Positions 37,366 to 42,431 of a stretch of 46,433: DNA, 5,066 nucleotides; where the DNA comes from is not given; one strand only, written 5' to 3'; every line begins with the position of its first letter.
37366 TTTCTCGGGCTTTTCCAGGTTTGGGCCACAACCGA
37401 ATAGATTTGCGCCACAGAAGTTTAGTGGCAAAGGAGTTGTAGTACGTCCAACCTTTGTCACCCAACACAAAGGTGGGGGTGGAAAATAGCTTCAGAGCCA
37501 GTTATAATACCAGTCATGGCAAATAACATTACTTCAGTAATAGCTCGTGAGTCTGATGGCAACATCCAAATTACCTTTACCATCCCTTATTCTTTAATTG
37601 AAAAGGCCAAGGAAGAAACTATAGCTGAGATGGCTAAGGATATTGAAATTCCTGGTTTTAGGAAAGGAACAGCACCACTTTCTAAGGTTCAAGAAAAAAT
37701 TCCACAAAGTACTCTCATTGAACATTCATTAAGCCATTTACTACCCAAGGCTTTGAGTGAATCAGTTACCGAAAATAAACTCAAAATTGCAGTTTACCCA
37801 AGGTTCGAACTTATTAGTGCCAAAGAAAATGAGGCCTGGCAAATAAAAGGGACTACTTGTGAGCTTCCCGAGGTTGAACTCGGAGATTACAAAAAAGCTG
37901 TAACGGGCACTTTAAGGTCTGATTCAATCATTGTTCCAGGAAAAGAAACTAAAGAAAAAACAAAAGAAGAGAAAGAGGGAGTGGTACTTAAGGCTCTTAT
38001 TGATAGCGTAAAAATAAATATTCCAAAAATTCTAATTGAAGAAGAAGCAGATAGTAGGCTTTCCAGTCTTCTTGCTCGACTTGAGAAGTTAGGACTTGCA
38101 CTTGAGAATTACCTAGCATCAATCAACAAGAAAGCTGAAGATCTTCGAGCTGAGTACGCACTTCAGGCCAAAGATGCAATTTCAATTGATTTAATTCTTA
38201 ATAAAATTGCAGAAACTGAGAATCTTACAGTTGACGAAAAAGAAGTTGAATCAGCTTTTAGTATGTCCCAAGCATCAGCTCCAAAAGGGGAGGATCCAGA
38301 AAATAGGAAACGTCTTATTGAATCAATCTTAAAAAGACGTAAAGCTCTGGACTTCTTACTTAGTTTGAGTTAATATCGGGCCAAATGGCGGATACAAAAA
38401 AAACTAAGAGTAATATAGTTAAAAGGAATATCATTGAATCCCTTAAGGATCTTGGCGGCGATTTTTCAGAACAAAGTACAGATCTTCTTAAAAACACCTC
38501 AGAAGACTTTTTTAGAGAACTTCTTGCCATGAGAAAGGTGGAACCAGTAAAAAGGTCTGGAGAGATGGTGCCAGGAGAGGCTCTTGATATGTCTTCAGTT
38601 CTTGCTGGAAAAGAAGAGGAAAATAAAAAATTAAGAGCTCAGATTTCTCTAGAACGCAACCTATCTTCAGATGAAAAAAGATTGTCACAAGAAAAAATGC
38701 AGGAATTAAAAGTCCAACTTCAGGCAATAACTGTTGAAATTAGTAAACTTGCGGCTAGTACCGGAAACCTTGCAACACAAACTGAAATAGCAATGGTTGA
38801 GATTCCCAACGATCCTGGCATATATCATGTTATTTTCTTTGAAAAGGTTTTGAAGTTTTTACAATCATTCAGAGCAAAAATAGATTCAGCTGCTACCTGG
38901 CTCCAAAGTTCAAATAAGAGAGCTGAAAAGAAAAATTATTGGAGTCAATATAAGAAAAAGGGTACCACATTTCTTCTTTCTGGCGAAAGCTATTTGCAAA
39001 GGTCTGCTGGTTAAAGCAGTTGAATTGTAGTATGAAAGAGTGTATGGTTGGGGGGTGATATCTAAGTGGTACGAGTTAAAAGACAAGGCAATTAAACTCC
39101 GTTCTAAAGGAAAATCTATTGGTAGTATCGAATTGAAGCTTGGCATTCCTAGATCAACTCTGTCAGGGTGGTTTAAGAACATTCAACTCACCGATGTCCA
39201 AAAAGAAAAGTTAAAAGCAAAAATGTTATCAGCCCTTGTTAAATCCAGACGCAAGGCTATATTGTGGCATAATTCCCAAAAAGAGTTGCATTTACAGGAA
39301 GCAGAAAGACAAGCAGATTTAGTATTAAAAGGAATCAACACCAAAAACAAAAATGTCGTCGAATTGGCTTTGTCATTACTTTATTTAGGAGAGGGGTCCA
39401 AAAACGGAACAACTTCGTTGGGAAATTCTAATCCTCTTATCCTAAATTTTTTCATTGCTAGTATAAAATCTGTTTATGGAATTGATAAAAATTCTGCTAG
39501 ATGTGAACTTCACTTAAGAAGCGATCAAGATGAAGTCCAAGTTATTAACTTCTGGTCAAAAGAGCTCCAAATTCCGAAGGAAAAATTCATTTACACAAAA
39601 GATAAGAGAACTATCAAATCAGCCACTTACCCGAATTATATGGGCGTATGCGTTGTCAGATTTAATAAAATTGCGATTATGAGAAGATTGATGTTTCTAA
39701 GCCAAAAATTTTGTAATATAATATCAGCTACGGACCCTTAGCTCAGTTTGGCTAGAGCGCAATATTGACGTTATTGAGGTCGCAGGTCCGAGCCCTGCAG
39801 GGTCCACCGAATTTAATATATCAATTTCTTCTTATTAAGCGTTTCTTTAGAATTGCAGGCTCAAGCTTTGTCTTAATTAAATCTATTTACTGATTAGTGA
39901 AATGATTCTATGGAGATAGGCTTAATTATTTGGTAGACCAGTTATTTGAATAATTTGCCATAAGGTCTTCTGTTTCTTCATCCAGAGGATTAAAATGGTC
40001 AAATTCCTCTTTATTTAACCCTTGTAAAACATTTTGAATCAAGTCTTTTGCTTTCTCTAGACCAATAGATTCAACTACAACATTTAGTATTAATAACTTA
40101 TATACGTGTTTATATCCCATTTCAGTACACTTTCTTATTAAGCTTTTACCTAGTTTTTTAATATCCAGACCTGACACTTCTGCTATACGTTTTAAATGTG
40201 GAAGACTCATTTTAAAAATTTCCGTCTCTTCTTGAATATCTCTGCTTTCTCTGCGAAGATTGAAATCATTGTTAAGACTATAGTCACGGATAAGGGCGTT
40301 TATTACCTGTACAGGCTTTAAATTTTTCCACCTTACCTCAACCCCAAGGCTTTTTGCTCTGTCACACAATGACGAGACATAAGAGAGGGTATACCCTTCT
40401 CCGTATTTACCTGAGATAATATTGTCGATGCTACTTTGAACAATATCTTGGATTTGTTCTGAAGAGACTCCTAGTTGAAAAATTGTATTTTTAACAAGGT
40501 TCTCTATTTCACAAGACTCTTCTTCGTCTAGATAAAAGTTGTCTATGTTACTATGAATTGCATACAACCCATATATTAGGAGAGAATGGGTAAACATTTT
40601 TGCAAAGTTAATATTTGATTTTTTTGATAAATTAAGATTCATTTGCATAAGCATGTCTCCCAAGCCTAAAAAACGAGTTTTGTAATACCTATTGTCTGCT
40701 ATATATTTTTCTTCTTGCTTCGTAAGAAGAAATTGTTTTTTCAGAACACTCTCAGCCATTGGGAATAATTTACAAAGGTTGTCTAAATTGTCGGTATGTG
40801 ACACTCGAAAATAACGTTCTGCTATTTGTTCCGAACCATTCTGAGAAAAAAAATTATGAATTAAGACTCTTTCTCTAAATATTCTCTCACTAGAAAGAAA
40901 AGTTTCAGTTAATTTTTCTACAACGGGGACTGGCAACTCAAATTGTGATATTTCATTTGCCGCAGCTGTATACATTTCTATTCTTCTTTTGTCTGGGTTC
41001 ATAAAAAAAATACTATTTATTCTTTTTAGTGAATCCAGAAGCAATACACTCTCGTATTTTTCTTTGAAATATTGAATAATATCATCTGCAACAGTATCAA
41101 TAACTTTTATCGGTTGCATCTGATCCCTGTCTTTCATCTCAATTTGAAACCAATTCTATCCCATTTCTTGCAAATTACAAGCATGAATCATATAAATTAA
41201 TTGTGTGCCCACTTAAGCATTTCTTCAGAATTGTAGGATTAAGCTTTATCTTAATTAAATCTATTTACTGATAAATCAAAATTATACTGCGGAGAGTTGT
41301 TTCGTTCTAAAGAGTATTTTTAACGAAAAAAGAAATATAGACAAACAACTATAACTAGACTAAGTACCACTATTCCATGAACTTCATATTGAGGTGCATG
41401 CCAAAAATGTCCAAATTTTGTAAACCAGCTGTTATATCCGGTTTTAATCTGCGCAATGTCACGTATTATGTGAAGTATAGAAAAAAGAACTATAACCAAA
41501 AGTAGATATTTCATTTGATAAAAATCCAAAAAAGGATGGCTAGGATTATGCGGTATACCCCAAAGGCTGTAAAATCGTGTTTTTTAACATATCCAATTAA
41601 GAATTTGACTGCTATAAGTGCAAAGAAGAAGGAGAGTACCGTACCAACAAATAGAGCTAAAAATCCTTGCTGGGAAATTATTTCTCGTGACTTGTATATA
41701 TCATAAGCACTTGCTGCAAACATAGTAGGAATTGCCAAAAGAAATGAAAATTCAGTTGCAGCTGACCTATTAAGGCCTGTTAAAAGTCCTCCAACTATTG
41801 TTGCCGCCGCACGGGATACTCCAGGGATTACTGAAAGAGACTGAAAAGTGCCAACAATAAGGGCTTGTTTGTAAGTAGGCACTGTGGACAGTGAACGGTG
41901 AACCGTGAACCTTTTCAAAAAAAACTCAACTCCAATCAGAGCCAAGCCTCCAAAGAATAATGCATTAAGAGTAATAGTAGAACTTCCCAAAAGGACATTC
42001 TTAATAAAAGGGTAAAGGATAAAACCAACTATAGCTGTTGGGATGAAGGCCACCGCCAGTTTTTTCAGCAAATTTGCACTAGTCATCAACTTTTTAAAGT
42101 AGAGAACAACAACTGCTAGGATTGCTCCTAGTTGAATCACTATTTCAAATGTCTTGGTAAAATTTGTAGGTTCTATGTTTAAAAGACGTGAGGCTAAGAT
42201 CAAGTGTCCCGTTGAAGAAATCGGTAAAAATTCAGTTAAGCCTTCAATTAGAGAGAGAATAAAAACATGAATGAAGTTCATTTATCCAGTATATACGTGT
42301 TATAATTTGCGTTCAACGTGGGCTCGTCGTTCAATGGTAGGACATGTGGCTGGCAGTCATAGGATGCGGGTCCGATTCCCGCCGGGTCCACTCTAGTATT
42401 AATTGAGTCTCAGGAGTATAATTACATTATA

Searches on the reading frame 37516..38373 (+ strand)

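Call 21: search_protein_families(library=pfam, proteins=[window:37516-38373:+], max_evalue=0.001)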
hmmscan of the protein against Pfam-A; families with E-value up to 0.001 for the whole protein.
window:37516-38373:+ (285 aa): 2 families
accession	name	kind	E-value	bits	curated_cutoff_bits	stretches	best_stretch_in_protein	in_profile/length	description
PF05697.18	Trigger_N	-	1.2e-20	74.7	22.2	1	14-127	10-122/144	Bacterial trigger factor protein (TF)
PF05698.19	Trigger_C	-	3.9e-20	72.9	22.7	1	143-282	15-161/162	Bacterial trigger factor protein (TF) C-terminus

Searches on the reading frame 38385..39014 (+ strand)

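Call 21: search_protein_families(library=pfam, proteins=[window:38385-39014:+], max_evalue=0.001)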
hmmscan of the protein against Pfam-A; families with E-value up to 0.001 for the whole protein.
window:38385-39014:+ (209 aa): 1 family
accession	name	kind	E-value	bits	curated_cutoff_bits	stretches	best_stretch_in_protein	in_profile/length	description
PF18904.5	DUF5660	-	4.8e-34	117.3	24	1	104-209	2-109/109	Domain of unknown function (DUF5660)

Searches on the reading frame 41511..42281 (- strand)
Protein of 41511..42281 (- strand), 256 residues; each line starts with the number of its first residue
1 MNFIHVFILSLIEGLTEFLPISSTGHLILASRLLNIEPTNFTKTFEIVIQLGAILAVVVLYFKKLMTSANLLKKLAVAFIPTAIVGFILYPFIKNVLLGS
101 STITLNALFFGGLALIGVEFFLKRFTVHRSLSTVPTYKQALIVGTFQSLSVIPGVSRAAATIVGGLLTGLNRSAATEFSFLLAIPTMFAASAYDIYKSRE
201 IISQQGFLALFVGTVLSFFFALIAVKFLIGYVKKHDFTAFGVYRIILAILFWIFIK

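Call 21: search_protein_families(library=pfam, proteins=[window:41511-42281:-], max_evalue=0.001)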
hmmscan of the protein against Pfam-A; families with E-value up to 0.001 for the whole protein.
window:41511-42281:- (256 aa): 1 family
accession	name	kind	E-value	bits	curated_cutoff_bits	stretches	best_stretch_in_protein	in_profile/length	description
PF02673.24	BacA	-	1.7e-69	234.8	33.4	1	7-250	2-257/257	Bacitracin resistance protein BacA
